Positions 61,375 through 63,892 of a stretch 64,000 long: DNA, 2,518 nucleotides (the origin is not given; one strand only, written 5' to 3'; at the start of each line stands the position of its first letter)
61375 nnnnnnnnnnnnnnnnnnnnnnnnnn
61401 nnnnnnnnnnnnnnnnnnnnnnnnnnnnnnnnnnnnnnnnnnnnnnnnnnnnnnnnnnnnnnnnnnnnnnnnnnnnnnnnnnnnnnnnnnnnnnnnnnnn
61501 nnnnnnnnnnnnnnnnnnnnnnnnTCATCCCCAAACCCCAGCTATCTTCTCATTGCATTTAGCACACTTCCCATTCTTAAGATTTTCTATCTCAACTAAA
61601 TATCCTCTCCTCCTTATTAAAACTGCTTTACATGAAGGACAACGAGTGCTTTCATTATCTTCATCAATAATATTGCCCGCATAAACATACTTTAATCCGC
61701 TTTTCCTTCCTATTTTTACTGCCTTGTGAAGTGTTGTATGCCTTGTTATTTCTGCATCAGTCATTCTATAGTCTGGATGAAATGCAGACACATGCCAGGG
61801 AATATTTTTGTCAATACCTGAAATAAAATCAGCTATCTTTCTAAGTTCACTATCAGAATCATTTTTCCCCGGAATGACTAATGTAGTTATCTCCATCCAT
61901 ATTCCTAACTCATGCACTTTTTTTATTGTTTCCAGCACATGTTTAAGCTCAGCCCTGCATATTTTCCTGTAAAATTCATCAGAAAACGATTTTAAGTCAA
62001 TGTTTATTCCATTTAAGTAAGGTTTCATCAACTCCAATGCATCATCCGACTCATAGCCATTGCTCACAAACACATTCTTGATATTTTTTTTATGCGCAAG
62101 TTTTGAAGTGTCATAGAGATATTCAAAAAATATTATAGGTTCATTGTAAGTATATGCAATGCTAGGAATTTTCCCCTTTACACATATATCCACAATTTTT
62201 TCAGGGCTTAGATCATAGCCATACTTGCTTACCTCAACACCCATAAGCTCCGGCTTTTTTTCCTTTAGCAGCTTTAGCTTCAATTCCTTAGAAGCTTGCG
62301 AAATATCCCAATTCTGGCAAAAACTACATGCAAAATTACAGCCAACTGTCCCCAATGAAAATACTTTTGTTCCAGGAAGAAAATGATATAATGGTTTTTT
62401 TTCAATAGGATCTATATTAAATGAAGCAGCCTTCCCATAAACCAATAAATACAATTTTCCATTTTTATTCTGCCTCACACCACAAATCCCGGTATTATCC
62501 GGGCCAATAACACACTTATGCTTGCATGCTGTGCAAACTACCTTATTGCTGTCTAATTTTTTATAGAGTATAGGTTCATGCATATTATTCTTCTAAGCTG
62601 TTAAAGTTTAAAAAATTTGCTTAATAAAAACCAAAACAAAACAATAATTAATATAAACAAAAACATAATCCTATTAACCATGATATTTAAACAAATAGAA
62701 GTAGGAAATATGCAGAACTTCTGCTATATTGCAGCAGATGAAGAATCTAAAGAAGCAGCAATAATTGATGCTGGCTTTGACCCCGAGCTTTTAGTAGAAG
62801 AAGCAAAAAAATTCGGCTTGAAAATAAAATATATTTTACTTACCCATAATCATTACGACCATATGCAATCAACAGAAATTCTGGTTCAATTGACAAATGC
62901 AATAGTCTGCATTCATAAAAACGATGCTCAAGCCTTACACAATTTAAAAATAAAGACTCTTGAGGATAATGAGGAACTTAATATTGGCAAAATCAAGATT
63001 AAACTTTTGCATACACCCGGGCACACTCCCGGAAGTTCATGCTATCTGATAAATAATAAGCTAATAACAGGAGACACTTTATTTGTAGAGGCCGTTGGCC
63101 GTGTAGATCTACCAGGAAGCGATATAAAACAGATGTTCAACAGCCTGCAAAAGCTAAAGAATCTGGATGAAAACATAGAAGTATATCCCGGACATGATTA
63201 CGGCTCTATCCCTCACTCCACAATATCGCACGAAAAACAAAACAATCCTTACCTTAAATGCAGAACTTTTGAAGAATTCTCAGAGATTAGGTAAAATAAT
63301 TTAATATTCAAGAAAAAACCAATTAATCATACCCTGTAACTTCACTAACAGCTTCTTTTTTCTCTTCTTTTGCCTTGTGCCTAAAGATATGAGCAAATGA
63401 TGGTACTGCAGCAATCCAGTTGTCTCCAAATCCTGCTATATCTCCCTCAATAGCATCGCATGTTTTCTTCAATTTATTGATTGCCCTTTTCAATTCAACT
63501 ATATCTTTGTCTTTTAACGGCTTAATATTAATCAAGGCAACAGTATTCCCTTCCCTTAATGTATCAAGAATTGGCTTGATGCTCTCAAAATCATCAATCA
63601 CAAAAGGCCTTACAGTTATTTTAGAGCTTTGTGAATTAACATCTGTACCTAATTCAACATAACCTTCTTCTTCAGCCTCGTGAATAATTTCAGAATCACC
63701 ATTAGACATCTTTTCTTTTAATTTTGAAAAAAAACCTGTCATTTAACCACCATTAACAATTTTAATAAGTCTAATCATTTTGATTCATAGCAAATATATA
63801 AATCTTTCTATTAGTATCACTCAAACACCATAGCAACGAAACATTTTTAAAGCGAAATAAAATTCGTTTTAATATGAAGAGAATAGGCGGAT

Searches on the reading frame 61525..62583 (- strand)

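Call 38: search_protein_families(library=pfam, max_evalue=0.00001, proteins=[window:61525-62583:-])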
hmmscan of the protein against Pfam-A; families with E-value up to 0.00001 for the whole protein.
window:61525-62583:- (352 aa): 1 family
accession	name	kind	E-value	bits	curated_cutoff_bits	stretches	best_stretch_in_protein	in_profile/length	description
PF04055.27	Radical_SAM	-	3.6e-26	92.7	29.5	1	79-244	4-158/166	Radical SAM superfamily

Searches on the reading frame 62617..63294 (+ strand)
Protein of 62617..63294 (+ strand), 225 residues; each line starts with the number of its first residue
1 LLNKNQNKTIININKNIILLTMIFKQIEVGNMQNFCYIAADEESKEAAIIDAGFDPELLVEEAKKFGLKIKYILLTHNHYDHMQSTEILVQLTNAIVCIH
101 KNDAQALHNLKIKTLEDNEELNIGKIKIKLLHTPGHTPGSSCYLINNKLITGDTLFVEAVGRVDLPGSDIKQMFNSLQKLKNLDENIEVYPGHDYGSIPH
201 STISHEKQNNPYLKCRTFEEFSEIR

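Call 38: search_protein_families(library=pfam, max_evalue=0.00001, proteins=[window:62617-63294:+])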
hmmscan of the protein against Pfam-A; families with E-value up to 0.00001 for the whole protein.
window:62617-63294:+ (225 aa): 1 family
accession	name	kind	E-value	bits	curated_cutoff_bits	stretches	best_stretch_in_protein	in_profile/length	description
PF00753.33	Lactamase_B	-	8.9e-22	78.4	22.7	1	32-193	4-196/196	Metallo-beta-lactamase superfamily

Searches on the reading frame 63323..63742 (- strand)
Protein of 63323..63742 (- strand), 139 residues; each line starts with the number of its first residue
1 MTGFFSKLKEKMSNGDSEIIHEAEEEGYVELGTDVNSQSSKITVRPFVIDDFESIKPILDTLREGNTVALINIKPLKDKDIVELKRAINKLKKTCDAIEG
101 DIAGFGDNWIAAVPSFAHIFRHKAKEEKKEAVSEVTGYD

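Call 38: search_protein_families(library=pfam, max_evalue=0.00001, proteins=[window:63323-63742:-])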
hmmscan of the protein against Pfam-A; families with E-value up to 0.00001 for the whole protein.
window:63323-63742:- (139 aa): 1 family
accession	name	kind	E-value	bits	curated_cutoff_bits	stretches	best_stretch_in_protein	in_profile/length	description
PF04472.17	SepF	-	5.3e-09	36.6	27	1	46-116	3-69/72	Cell division protein SepF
